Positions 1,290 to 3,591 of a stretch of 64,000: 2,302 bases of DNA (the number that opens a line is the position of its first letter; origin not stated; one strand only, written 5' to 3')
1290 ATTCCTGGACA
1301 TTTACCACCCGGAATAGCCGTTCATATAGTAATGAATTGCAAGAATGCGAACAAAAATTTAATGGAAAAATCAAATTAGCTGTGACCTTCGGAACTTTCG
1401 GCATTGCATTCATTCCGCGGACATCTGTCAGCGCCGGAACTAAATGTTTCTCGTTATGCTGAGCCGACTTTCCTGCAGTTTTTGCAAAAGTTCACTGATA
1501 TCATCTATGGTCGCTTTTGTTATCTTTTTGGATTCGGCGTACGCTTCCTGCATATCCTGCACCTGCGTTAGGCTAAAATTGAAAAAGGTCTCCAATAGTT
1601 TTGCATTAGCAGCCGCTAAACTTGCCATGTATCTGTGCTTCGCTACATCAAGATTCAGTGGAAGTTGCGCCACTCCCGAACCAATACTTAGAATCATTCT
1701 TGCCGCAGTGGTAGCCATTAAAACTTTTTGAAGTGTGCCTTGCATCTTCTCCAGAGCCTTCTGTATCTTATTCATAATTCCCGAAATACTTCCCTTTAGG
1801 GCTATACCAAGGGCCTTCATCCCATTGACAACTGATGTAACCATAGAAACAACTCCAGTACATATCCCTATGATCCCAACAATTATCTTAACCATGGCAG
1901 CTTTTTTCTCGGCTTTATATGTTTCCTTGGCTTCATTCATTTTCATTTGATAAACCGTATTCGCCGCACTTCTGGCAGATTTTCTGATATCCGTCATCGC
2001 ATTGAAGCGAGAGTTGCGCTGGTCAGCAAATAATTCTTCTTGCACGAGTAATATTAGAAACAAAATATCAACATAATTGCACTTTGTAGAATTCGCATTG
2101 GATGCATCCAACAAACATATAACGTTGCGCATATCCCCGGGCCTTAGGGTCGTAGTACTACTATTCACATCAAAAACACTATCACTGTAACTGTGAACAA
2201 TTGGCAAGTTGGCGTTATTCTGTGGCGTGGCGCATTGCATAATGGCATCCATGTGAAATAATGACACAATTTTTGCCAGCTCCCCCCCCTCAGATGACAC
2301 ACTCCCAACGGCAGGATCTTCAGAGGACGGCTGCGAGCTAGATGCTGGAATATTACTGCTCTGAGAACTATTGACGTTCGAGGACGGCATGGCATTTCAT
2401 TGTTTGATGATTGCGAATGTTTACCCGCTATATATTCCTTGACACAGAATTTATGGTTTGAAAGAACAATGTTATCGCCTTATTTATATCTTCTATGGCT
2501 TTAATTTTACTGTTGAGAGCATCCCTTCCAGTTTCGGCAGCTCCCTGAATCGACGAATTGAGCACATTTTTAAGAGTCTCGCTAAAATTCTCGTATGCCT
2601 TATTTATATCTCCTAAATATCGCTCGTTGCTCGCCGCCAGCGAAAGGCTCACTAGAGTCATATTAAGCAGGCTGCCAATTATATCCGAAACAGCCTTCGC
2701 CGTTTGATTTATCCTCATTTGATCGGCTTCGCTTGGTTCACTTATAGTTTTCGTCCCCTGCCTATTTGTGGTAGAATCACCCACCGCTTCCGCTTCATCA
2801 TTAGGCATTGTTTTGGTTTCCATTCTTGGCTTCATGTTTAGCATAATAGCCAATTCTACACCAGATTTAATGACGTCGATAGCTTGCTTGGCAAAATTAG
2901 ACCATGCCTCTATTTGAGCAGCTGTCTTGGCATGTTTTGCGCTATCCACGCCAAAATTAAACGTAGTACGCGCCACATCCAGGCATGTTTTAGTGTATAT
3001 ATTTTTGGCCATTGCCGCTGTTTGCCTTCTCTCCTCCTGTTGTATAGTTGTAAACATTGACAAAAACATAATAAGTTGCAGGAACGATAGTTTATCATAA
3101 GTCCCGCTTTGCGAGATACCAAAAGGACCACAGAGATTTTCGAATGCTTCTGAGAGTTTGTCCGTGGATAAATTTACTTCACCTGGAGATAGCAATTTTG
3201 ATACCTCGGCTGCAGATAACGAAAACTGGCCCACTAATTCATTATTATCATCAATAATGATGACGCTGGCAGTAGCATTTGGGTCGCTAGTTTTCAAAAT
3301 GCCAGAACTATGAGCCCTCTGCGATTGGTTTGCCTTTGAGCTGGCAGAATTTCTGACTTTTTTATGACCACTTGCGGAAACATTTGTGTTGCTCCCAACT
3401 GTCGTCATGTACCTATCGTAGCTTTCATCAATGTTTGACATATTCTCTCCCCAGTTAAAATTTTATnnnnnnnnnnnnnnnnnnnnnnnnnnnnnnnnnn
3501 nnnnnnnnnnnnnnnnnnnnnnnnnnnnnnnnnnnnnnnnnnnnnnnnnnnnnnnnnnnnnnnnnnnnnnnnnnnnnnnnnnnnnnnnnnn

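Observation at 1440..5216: LcrH/SycD-class chaperone followed by three, not two, translocator-like genes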

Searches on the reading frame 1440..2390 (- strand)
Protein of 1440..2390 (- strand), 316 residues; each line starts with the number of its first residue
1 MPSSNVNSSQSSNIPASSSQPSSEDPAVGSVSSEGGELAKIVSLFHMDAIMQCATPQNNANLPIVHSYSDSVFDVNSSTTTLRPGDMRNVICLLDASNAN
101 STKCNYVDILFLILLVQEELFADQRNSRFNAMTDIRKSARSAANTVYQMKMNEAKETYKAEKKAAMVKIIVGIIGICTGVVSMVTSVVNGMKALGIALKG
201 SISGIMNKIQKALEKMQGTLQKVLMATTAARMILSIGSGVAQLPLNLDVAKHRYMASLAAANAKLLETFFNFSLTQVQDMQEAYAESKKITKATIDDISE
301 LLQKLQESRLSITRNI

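Call 3: search_protein_families(library=pfam, proteins=[window:1440-2390:-], max_evalue=1)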
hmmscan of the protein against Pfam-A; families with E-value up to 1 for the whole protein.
window:1440-2390:- (316 aa): 6 families
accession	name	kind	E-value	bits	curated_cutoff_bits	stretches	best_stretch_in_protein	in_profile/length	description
PF04888.17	SseC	-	0.00024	21.2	30.2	2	207-306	204-299/312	Secretion system effector C (SseC) like family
PF03866.18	HAP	-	0.0027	18.2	22.3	1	167-262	57-156/167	Hydrophobic abundant protein (HAP)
PF10869.13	DUF2666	-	0.013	16.2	23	1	248-308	29-86/135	Domain of unknown function (DUF2666)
PF00046.35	Homeodomain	-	0.061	13.6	22.9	1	271-309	6-43/57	Homeodomain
PF20710.2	DUF6824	-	0.31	11.9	27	0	139-174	11-46/84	Domain of unknown function (DUF6824)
PF24164.1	TMP_N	-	0.35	11.8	27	0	118-156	39-77/82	Tape measure protein N-terminal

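Call 4: search_protein_families(library=ncbifam, proteins=[window:1440-2390:-], max_evalue=1)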
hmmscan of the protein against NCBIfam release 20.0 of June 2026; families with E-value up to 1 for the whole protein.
window:1440-2390:- (316 aa): 1 family
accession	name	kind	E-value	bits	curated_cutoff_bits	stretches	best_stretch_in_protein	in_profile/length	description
NF040945.1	CCC_membrane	equivalog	0.18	12.2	65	1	149-217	39-99/99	CCC motif membrane protein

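Call 24: search_solved_structures(query=A2, max_evalue=10, show_alignments=2)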
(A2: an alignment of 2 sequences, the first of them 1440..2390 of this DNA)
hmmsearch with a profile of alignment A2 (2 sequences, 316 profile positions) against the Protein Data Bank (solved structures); distinct sequences matched with E-value up to 10: 5.
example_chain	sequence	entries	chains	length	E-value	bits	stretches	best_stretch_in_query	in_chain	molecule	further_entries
5cfk_A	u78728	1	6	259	0.65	12.6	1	34-107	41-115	Proliferating cell nuclear antigen,Proliferating cell nuclear antigen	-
8wrf_A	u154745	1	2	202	0.71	12.4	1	231-289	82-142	Probable transcriptional regulator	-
7wp3_A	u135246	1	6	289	0.76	12.4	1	34-107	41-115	Proliferating cell nuclear antigen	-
5h0t_A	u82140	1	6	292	0.77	12.3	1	34-107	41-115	Proliferating cell nuclear antigen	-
5hac_A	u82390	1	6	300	0.81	12.3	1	34-107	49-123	Proliferating cell nuclear antigen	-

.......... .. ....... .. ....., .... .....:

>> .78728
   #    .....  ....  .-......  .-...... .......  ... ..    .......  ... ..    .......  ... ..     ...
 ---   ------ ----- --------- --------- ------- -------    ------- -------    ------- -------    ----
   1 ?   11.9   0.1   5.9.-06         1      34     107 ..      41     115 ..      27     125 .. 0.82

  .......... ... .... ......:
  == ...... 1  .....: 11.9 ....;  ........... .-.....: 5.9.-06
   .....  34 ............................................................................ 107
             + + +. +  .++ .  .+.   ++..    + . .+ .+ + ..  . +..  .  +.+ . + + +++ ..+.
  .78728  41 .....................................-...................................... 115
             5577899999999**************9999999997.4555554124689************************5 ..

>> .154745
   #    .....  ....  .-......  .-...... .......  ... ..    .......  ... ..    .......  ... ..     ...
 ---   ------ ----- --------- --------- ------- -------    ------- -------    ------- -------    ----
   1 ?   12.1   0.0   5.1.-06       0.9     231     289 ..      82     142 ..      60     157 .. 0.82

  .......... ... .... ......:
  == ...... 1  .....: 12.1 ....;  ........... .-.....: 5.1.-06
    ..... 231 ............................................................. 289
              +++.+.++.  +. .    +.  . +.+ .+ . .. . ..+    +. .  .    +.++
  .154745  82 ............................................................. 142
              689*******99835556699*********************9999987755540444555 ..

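Call 65: find_related_loci(query=A12, collection=metagenome_contigs, flank=10000)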
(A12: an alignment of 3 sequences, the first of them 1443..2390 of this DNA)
Query A12 (316 aa) in metagenome_contigs; peptide patterns used: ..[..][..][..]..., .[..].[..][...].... (x = any residue, [..] = any of these).
551 stretches matched a pattern, but none encodes a relative of the query by tblastn (E <= 1e-3).

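Call 86: search_protein_families(library=pfam, alignment_id=A13, max_evalue=1)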
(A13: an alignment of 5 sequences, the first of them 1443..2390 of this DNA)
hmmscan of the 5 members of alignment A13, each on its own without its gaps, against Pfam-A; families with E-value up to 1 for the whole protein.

A. member 1, window:1443-2390:- (316 aa): 6 families
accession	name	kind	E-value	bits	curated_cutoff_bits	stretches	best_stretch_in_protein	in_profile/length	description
PF04888.17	SseC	-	0.00024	21.2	30.2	2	207-306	204-299/312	Secretion system effector C (SseC) like family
PF03866.18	HAP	-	0.0027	18.2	22.3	1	167-262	57-156/167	Hydrophobic abundant protein (HAP)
PF10869.13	DUF2666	-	0.013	16.2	23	1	248-308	29-86/135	Domain of unknown function (DUF2666)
PF00046.35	Homeodomain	-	0.061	13.6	22.9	1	271-309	6-43/57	Homeodomain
PF20710.2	DUF6824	-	0.31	11.9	27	0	139-174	11-46/84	Domain of unknown function (DUF6824)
PF24164.1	TMP_N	-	0.35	11.8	27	0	118-156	39-77/82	Tape measure protein N-terminal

B. families by the number of members that match (of 5 scanned): 11 families
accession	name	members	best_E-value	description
PF04888.17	SseC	4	1.3e-05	Secretion system effector C (SseC) like family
PF14584.11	DUF4446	2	0.0061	Protein of unknown function (DUF4446)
PF20710.2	DUF6824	2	0.15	Domain of unknown function (DUF6824)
PF03866.18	HAP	1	0.0027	Hydrophobic abundant protein (HAP)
PF22712.1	SNaCT7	1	0.0049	Short NACHT-associated C-Terminal domain, family 7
PF10869.13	DUF2666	1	0.013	Domain of unknown function (DUF2666)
PF07666.16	MpPF26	1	0.027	M penetrans paralogue family 26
PF00046.35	Homeodomain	1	0.061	Homeodomain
PF16644.10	NEXCaM_BD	1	0.13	Regulatory region of Na+/H+ exchanger NHE binds to calmodulin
PF24164.1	TMP_N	1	0.35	Tape measure protein N-terminal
PF04654.17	DUF599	1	0.8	Protein of unknown function, DUF599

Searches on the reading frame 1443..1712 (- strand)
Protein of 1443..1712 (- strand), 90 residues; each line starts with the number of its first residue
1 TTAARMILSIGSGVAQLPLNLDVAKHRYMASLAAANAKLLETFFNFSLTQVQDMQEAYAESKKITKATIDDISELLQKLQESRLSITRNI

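Call 91: search_protein_families(library=pfam, proteins=[window:1443-1712:-], max_evalue=10)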
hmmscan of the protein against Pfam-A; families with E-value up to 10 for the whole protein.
window:1443-1712:- (90 aa): 5 families
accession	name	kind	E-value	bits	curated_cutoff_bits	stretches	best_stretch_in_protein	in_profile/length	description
PF10869.13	DUF2666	-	0.0076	17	23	1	21-82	28-86/135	Domain of unknown function (DUF2666)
PF00046.35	Homeodomain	-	0.0077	16.5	22.9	1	45-83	6-43/57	Homeodomain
PF04888.17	SseC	-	0.017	15.1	30.2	1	8-82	231-301/312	Secretion system effector C (SseC) like family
PF01614.24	IclR_C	-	0.072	13.1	24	1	51-83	80-111/174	Bacterial transcriptional regulator IclR C-terminal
PF05043.19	Mga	-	0.089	13.8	21.1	1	37-81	19-63/87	Mga helix-turn-helix domain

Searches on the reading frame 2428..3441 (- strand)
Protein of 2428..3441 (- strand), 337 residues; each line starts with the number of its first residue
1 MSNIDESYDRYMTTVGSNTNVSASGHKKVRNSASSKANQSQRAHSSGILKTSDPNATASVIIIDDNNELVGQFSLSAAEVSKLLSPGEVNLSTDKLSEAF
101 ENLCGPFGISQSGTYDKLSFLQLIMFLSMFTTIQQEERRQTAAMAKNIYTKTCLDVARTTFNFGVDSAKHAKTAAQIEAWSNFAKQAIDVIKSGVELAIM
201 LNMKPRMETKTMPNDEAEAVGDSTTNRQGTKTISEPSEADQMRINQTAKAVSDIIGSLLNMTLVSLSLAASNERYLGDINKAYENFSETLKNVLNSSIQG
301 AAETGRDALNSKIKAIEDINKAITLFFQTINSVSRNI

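Call 3: search_protein_families(library=pfam, proteins=[window:2428-3441:-], max_evalue=1)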
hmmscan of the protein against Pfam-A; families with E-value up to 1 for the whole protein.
window:2428-3441:- (337 aa): 2 families
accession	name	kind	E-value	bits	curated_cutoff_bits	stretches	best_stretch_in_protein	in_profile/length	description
PF18855.6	baeRF_family11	-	9.4e-05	23.2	27.2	1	208-304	29-119/139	Bacterial archaeo-eukaryotic release factor family 11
PF01343.23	Peptidase_S49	-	0.12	12.7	24.9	0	3-32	91-120/154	Peptidase family S49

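Call 4: search_protein_families(library=ncbifam, proteins=[window:2428-3441:-], max_evalue=1)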
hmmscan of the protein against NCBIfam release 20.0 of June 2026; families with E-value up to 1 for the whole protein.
window:2428-3441:- (337 aa): 0 families

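Call 23: search_solved_structures(query=A1, max_evalue=10, show_alignments=2)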
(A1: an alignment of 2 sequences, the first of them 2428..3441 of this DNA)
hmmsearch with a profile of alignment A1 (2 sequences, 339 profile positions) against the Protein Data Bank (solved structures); distinct sequences matched with E-value up to 10: 0.

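Call 40: predict_structure(alignment_id=A6)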
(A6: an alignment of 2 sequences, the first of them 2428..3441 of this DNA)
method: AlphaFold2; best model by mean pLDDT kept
length: 337 residues; sequences in the alignment: 2
mean_pLDDT: 41.7   pTM: 0.30
mean pLDDT of the five models: 41.7, 38.6, 38.2, 38.0, 36.7
residues with pLDDT >= 90: 0; 70-90: 0; 50-70: 98; < 50: 239
segments of 3 or more residues with pLDDT < 50: 1-153, 167-169, 194-241, 243-245, 250-252, 294-309
pLDDT, mean of each block of 10 residues (from residue 1): 27 26 26 26 25 41 37 43 35 33 34 42 39 35 39 50 51 54 55 49 36 32 30 39 48 52 53 55 57 46 43 54 58 50
secondary structure, 60 per line:
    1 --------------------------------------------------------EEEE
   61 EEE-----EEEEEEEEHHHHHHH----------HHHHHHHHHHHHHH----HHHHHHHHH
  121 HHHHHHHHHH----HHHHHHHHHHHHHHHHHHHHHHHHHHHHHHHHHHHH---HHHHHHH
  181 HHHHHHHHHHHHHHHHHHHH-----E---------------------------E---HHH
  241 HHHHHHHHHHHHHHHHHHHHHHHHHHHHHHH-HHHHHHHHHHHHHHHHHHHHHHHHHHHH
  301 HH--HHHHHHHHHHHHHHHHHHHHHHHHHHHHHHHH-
elements in order: E57-63 E69-76 H77-83 H94-107 H112-130 H135-170 H174-200 H238-271 H273-302 H305-336

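Call 87: search_protein_families(library=pfam, alignment_id=A14, max_evalue=1)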
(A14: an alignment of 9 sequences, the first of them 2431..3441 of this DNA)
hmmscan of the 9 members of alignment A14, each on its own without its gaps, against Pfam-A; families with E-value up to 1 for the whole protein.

A. member 1, window:2431-3441:- (337 aa): 2 families
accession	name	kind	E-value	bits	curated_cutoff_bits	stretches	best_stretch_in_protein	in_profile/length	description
PF18855.6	baeRF_family11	-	9.4e-05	23.2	27.2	1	208-304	29-119/139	Bacterial archaeo-eukaryotic release factor family 11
PF01343.23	Peptidase_S49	-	0.12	12.7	24.9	0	3-32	91-120/154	Peptidase family S49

B. families by the number of members that match (of 9 scanned): 21 families
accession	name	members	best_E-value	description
PF05802.16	SctB2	2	0.0081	SPI-2 type 3 secretion system translocon protein SctB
PF02183.23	HALZ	2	0.2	Homeobox associated leucine zipper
PF18855.6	baeRF_family11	1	9.4e-05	Bacterial archaeo-eukaryotic release factor family 11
PF04888.17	SseC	1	0.0003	Secretion system effector C (SseC) like family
PF09970.15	DUF2204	1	0.0071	Nucleotidyl transferase of unknown function (DUF2204)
PF08702.15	Fib_alpha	1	0.034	Fibrinogen alpha/beta chain family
PF18110.6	BRCC36_C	1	0.043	BRCC36 C-terminal helical domain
PF20636.2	SMN_G2-BD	1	0.063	Survival Motor Neuron, Gemin2-binding domain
PF14664.11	RICTOR_N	1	0.065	Rapamycin-insensitive companion of mTOR, N-term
PF08891.16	YfcL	1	0.086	YfcL protein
PF12699.13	phiKZ_IP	1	0.095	phiKZ-like phage internal head proteins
PF20656.2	MS_N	1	0.098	Malate synthase, N-terminal domain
PF19579.4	FtsL_2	1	0.1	Bacteriodetes cell division protein (FtsL-like)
PF23991.1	DUF7310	1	0.11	Coiled-coil region of unknown function (DUF7310)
PF01343.23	Peptidase_S49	1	0.12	Peptidase family S49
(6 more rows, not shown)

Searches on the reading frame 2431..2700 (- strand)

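Call 91: search_protein_families(library=pfam, proteins=[window:2431-2700:-], max_evalue=10)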
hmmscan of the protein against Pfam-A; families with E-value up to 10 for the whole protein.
window:2431-2700:- (90 aa): 4 families
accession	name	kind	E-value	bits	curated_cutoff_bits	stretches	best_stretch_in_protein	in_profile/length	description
PF08651.15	DASH_Duo1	-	0.018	15.3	25.4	1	29-57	9-36/74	DASH complex subunit Duo1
PF08580.15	KAR9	-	0.02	13.9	24.3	1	22-87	12-79/683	Yeast cortical protein KAR9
PF00515.34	TPR_1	-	0.058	13.7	27.8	0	67-78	19-30/34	Tetratricopeptide repeat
PF08223.16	PaaX_C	-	0.095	13.5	22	1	29-75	3-49/91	PaaX-like protein C-terminal domain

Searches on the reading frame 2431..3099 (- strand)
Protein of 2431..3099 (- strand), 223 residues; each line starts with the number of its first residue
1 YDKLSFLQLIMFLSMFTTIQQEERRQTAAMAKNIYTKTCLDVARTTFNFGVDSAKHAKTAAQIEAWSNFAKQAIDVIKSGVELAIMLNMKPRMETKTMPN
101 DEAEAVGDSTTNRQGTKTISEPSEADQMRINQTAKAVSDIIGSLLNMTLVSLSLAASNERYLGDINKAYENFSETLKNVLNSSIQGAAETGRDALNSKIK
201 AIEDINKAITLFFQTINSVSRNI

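Call 32: find_homologous_proteins(query=A5, max_evalue=0.01)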
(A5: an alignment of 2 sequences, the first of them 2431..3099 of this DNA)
Query A5 (2 sequences) (223 aa, profile of the alignment): 2 proteins with E <= 0.01 among 4030 candidates.
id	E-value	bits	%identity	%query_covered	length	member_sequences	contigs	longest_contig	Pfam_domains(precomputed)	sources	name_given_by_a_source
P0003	2.7e-123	428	100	100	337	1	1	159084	-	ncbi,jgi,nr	ncbi:MAG: hypothetical protein LBI81_02405 [Puniceicoccales bacterium]|jgi:hypothetical protein|nr:h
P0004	4.8e-107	375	33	91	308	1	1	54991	-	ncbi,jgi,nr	ncbi:MAG: hypothetical protein LBI56_02730 [Puniceicoccales bacterium]|jgi:hypothetical protein|nr:h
